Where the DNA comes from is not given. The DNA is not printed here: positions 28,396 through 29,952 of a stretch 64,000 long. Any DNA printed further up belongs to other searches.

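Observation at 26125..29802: ArnT-like / ArnC-like / YdjC(NaxD)-GtrA cassette: predicted undecaprenyl-phosphate aminosugar modification pathway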

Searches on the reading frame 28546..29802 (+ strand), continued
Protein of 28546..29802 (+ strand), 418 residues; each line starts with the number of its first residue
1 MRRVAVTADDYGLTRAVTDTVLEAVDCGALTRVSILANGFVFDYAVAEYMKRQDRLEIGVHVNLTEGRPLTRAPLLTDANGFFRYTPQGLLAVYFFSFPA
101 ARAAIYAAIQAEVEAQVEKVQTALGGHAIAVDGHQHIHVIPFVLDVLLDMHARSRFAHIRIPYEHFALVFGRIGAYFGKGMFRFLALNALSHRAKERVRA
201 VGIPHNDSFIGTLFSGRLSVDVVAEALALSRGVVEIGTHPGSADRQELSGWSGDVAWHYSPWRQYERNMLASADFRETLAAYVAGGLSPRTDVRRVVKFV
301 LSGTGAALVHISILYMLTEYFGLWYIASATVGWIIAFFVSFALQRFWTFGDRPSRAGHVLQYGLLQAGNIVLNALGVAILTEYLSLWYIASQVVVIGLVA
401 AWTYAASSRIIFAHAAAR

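Call 36: fold_search(model_id=the predicted structure, library=pdb)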
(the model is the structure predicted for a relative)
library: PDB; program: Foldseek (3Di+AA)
matches with E <= 10: 1024; with E <= 0.001: 11
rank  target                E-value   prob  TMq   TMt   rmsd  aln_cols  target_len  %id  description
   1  2i5i_A                2.7e-13  1.00  0.50  0.78   4.4       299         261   21  CRYSTAL STRUCTURE OF A PUTATIVE CELLOBIOSE-PHOSPHATE CLEAVAGE PROTEIN (EF3048) FROM ENTEROCOCCUS FAECALIS V583 AT 1.70 (released 2006-09-05)
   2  7vi8_B                1.1e-11  1.00  0.49  0.79   4.9       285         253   20  Crystal structure of ChbG (released 2022-09-07)
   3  7vi8_A                1.3e-11  1.00  0.50  0.80   6.3       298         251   20  Crystal structure of ChbG (released 2022-09-07)
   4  8jqe_A                1.9e-10  1.00  0.49  0.68   3.8       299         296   19  Structure of CmCBDA in complex with Mn2+ and glycerol (released 2024-01-03)
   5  8jqf_A                2.7e-10  1.00  0.48  0.68   4.0       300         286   19  Structure of CmCBDA in complex with Ni2+ and Glycerol (released 2024-01-03)
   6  8jqe_B                6.0e-10  1.00  0.46  0.65   4.8       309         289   18  Structure of CmCBDA in complex with Mn2+ and glycerol (released 2024-01-03)
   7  2e67_A                7.0e-09  1.00  0.46  0.69   4.7       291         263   18  Crystal structure of the hypothetical protein TTHB029 from Thermus thermophilus HB8 (released 2007-06-26)
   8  5mlz                  1.2e-05  1.00  0.23  0.26  15.4       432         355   13  Dolichyl phosphate mannose synthase in complex with GDP and Mg2+ (released 2017-08-09)
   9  9ep0                  1.9e-04  0.99  0.23  0.26  15.2       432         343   13  Dolichyl phosphate mannose synthase in complex with donor (GDP-Man) and traces of acceptor (Dol55P) and product (Dol55P- (released 2025-10-01)
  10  2cc0_B                6.9e-04  1.00  0.27  0.49   7.9       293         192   11  Family 4 carbohydrate esterase from Streptomyces lividans in complex with acetate (released 2006-01-23)
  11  5mm1                  6.9e-04  0.97  0.21  0.25  15.7       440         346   12  Dolichyl phosphate mannose synthase in complex with GDP and dolichyl phosphate mannose (released 2017-08-09)
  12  2epn_A                2.2e-03  0.91  0.30  0.22  20.0       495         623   10  N-acetyl-B-D-glucosaminidase (GCNA) from Streptococcus gordonii (released 2008-03-11)
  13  2cc0_A                2.3e-03  1.00  0.27  0.51   7.8       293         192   11  Family 4 carbohydrate esterase from Streptomyces lividans in complex with acetate (released 2006-01-23)
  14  2epl                  2.6e-03  0.92  0.29  0.22  21.7       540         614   11  N-acetyl-B-D-glucosaminidase (GCNA) from Streptococcus gordonii (released 2008-03-11)
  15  4qcc_A                2.8e-03  0.98  0.28  0.38  13.2       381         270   12  Structure of a cube-shaped, highly porous protein cage designed by fusing symmetric oligomeric domains (released 2014-11-19)
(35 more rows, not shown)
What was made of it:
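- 28552..29385 (+): YdjC (ChbG/HpnK/NaxD family) metal-dependent de-N-acetylase domain, residues 3-280. Predicted to be cytoplasmic. Fold matches 2i5i, 7vi8, 8jqe and 2e67 (target-normalised TM 0.68-0.80) (call 36).
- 29437..29781 (+): GtrA-like four-helix membrane domain, residues 298-412. Candidate Und-P-sugar flippase or lipid-presenting platform. The whole-model fold search hits the Pyrococcus DPMS entry 5mlz (E 1.2e-5), presumably through its membrane domain (call 36).
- On GtrA family (PF04138): The whole-model fold search hits the DPMS entry 5mlz at E 1.2e-5 (call 36)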

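Call 58: search_protein_families(library=pfam, proteins=[L019:4484-5494:+, L019:5504-5989:+, L019:5995-6828:+, L019:6681-7550:+, L019:7484-9070:+, L019:3736-4428:-], max_evalue=0.001)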
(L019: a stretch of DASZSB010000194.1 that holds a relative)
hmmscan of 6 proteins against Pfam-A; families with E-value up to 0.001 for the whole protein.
L019:4484-5494:+ (336 aa): 2 families
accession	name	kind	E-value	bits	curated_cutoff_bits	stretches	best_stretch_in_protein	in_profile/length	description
PF00535.33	Glycos_transf_2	-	8e-34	117.4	23.3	1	10-175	1-167/168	Glycosyl transferase family 2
PF13641.12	Glyco_tranf_2_3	-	1.5e-06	28.9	27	1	9-127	3-122/230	Glycosyltransferase like family 2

L019:5504-5989:+ (161 aa): 1 family
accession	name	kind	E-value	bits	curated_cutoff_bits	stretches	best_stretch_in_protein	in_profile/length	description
PF04138.20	GtrA_DPMS_TM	-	1.2e-20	74.3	26.1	1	12-148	1-117/117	GtrA/DPMS, transmembrane domain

L019:5995-6828:+ (277 aa): 1 family
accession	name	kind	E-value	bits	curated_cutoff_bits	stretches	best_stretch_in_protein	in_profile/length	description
PF04794.17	YdjC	-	1.2e-72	245.4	29.7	1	3-265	1-265/266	YdjC-like protein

L019:6681-7550:+ (289 aa): 8 families
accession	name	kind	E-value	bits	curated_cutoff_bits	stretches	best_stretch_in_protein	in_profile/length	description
PF13649.12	Methyltransf_25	-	1.6e-19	70.8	27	1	108-201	1-97/97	Methyltransferase domain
PF08241.18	Methyltransf_11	-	3.3e-19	69.8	21.2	1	109-204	1-94/95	Methyltransferase domain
PF08242.18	Methyltransf_12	-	4.6e-15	56.6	30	1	109-203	1-98/98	Methyltransferase domain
PF13489.12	Methyltransf_23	-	5.8e-12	46.1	27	1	89-246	7-160/164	Methyltransferase domain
PF13847.12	Methyltransf_31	-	2.5e-10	40.7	27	1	106-220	5-124/145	Methyltransferase domain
PF01209.24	Ubie_methyltran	-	6.4e-05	22.8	20.1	1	104-210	47-157/233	ubiE/COQ5 methyltransferase family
PF00891.24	Methyltransf_2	-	0.00023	21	22.3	1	107-208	65-167/210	O-methyltransferase domain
PF05175.20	MTS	-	0.00045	20.3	23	1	104-208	31-141/170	Methyltransferase small domain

L019:7484-9070:+ (528 aa): 1 family
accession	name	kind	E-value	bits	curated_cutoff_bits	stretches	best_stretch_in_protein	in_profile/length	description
PF14264.12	Glucos_trans_II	-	0.00056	19.6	30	0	153-361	102-311/317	Glucosyl transferase GtrII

L019:3736-4428:- (230 aa): 13 families
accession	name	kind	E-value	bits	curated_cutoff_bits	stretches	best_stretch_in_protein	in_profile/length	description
PF13489.12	Methyltransf_23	-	3.7e-18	66.2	27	1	36-210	7-163/164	Methyltransferase domain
PF13649.12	Methyltransf_25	-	1.3e-17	64.7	27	1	56-151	2-97/97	Methyltransferase domain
PF08241.18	Methyltransf_11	-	7.8e-17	62.1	21.2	1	56-155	1-95/95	Methyltransferase domain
PF08242.18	Methyltransf_12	-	5.4e-16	59.5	30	1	56-153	1-98/98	Methyltransferase domain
PF13847.12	Methyltransf_31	-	1.3e-12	48.1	27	1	54-159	6-113/145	Methyltransferase domain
PF05175.20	MTS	-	3.7e-08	33.6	23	1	47-155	27-138/170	Methyltransferase small domain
PF08003.17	Methyltransf_9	-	9.4e-08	31.8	23.8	1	50-162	114-224/315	Protein of unknown function (DUF1698)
PF02353.26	CMAS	-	6.2e-07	29.4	27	1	51-159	62-168/273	Mycolic acid cyclopropane synthetase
PF24675.1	NpmA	-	3.2e-06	27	60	1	41-90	14-62/214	16S rRNA (adenine(1408)-N(1))-methyltransferase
PF05401.17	NodS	-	2.2e-05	24.9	24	1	47-161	38-150/201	Nodulation protein S (NodS)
PF02390.23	Methyltransf_4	-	0.00014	21.8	24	1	55-98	5-48/173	Putative methyltransferase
PF01209.24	Ubie_methyltran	-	0.00021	21.1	20.1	1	46-157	42-153/233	ubiE/COQ5 methyltransferase family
PF00891.24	Methyltransf_2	-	0.00052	19.8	22.3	1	53-158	64-167/210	O-methyltransferase domain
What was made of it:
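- Closest known: Unfused gtrA / GT2 / chbG. Different: The polytopic transferase in L019 is GtrII-like rather than PMT_2-like (call 58).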

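Call 65: list_cluster_members(proteins=[P0001, P0187, P0189])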
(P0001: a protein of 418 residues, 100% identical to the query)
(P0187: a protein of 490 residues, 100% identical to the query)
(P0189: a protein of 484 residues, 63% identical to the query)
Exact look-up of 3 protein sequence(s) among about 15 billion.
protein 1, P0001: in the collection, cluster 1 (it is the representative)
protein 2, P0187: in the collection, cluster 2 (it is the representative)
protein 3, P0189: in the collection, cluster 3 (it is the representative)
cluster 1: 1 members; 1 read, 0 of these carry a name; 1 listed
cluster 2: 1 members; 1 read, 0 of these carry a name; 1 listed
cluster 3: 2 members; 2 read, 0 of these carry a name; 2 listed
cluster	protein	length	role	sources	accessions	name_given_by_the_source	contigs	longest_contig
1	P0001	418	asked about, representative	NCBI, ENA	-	-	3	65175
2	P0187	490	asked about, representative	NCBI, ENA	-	-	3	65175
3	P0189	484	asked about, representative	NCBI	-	-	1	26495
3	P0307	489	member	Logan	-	-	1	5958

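Call 76: search_protein_families(library=ncbifam, proteins=[L008:5286-6008:+, L012:5279-5995:+, L019:4484-5494:+, L019:5995-6828:+], max_evalue=0.00001)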
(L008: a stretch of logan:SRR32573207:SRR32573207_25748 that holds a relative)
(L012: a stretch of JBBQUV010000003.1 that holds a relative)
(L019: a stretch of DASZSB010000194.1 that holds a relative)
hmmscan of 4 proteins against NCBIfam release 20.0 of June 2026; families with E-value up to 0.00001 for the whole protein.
L008:5286-6008:+ (240 aa): 18 families
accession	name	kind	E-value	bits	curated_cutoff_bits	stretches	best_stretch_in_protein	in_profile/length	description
NF047588.1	GlcsyltransPgfSStrep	equivalog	7.2e-43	146.9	500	1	3-212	2-211/308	glycosyltransferase PgfS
NF007986.1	PRK10714.1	equivalog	3.3e-30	105.2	529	1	2-216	6-220/316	undecaprenyl-phosphate 4-deoxy-4-formamido-L-arabinose transferase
NF041875.1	EPS_EpsD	equivalog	5.9e-15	55.5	370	1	4-117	1-111/325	exopolysaccharide biosynthesis glycosyltransferase EpsD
TIGR04283.1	glyco_like_mftF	equivalog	1e-13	51.4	182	1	4-138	1-126/221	TIGR04283 family arsenosugar biosynthesis glycosyltransferase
NF007482.0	PRK10073.1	equivalog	1.6e-13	50.4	423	1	2-111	6-111/334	glycosyltransferase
TIGR03937.1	PgaC_IcaA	equivalog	2.1e-13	50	422.3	1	2-96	45-136/407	poly-beta-1,6-N-acetyl-D-glucosamine synthase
NF010496.0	PRK13915.1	equivalog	3.1e-12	46.2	262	1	2-107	31-139/307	glucosyl-3-phosphoglycerate synthase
NF050050.1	ProtGlycPglI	equivalog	3.6e-12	46.3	500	1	2-119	2-117/306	GalNAc(5)-diNAcBac-PP-undecaprenol beta-1,3-glucosyltransferase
TIGR03965.1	mycofact_glyco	equivalog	4e-12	45.7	280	1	3-110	75-179/467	mycofactocin biosynthesis glycosyltransferase MftF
NF047683.1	TeichurnBiosyTuaG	equivalog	4.7e-12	46.1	400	1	3-97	7-98/252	teichuronic acid biosynthesis protein TuaG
TIGR03469.1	HpnB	hypoth_equivalog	7.6e-11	41.6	379.25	1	3-115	45-165/386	hopene-associated glycosyltransferase HpnB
NF045692.1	OglycostaseCruG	equivalog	1.5e-09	37.3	600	1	3-112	42-154/386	2'-O-glycosyltransferase CruG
NF038302.1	EPS_HpsE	equivalog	2.6e-09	36.5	300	1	4-95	3-96/307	hormogonium polysaccharide biosynthesis glycosyltransferase HpsE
TIGR04242.1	nodulat_NodC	equivalog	3.8e-09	36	550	1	3-112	49-158/395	chitooligosaccharide synthase NodC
TIGR04182.1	glyco_TIGR04182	equivalog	6.5e-08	32.3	325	1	4-146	2-133/293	S-layer glycoprotein N-glycosyltransferase AglJ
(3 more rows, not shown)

L012:5279-5995:+ (239 aa): 13 families
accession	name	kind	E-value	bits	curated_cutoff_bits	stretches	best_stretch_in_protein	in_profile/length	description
NF047588.1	GlcsyltransPgfSStrep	equivalog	2.6e-39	135.2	500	1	4-213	2-211/308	glycosyltransferase PgfS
NF007986.1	PRK10714.1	equivalog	4.1e-31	108.2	529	1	2-218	5-221/316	undecaprenyl-phosphate 4-deoxy-4-formamido-L-arabinose transferase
TIGR03937.1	PgaC_IcaA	equivalog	9.9e-17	61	422.3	1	2-96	44-135/407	poly-beta-1,6-N-acetyl-D-glucosamine synthase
NF041875.1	EPS_EpsD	equivalog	7.1e-13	48.6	370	1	5-120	1-114/325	exopolysaccharide biosynthesis glycosyltransferase EpsD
NF007482.0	PRK10073.1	equivalog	3e-12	46.2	423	1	2-108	5-107/334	glycosyltransferase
NF047683.1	TeichurnBiosyTuaG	equivalog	4.9e-11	42.7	400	1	3-98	6-98/252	teichuronic acid biosynthesis protein TuaG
NF050050.1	ProtGlycPglI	equivalog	1e-07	31.7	500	1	2-120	1-117/306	GalNAc(5)-diNAcBac-PP-undecaprenol beta-1,3-glucosyltransferase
TIGR04242.1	nodulat_NodC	equivalog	2.3e-07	30.1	550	1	3-100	48-145/395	chitooligosaccharide synthase NodC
TIGR04283.1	glyco_like_mftF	equivalog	3.1e-07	30.2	182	1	5-111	1-97/221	TIGR04283 family arsenosugar biosynthesis glycosyltransferase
NF058614.1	PPMAGASynPpgS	equivalog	8.1e-07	28.7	370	1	7-128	4-119/226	polyprenyl-phospho-N-acetylgalactosaminyl synthase PpgS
NF045692.1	OglycostaseCruG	equivalog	1e-06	27.9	600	1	2-110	40-151/386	2'-O-glycosyltransferase CruG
TIGR03965.1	mycofact_glyco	equivalog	1.1e-06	27.8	280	1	3-98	74-166/467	mycofactocin biosynthesis glycosyltransferase MftF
NF041394.1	GtaseAglG_Halo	equivalog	1.9e-06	27.4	440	1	4-119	2-115/304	glucosyl-dolichyl phosphate glucuronosyltransferase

L019:4484-5494:+ (336 aa): 12 families
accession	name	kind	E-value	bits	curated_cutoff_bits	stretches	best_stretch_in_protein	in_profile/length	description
NF047588.1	GlcsyltransPgfSStrep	equivalog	1.5e-70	237.9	500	1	9-312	3-305/308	glycosyltransferase PgfS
NF007986.1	PRK10714.1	equivalog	3.8e-49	167.4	529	1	8-313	7-312/316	undecaprenyl-phosphate 4-deoxy-4-formamido-L-arabinose transferase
TIGR03937.1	PgaC_IcaA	equivalog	9.7e-14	51.1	422.3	1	3-102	41-135/407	poly-beta-1,6-N-acetyl-D-glucosamine synthase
NF041875.1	EPS_EpsD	equivalog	1.8e-13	50.6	370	1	9-124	1-111/325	exopolysaccharide biosynthesis glycosyltransferase EpsD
NF047683.1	TeichurnBiosyTuaG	equivalog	1e-12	48.3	400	1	5-110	4-104/252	teichuronic acid biosynthesis protein TuaG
TIGR03965.1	mycofact_glyco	equivalog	9e-12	44.6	280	1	7-118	74-180/467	mycofactocin biosynthesis glycosyltransferase MftF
TIGR04283.1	glyco_like_mftF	equivalog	9.3e-10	38.5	182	1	9-117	1-97/221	TIGR04283 family arsenosugar biosynthesis glycosyltransferase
NF007482.0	PRK10073.1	equivalog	1.5e-09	37.4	423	1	6-114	5-107/334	glycosyltransferase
NF010496.0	PRK13915.1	equivalog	1.5e-08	34.1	262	1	4-115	28-140/307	glucosyl-3-phosphoglycerate synthase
NF041391.1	DPhHxTase_Halo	equivalog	1.5e-07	30.6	375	1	15-207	3-187/213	dolichyl-phosphate hexose transferase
NF050050.1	ProtGlycPglI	equivalog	1.1e-06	28.3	500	1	7-124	2-115/306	GalNAc(5)-diNAcBac-PP-undecaprenol beta-1,3-glucosyltransferase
TIGR04242.1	nodulat_NodC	equivalog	3.3e-06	26.3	550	1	8-118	49-157/395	chitooligosaccharide synthase NodC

L019:5995-6828:+ (277 aa): 3 families
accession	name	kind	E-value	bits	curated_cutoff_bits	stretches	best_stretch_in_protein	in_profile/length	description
TIGR03473.1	HpnK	hypoth_equivalog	1.7e-58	198.1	232.6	1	3-277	3-281/283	hopanoid biosynthesis-associated protein HpnK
NF002559.0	PRK02134.1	equivalog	2e-52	178.2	227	1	3-277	4-249/249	chitin disaccharide deacetylase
NF052308.1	CarbhyDeactlThm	equivalog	1.1e-17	64.3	400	1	4-276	14-259/265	carbohydrate deacetylase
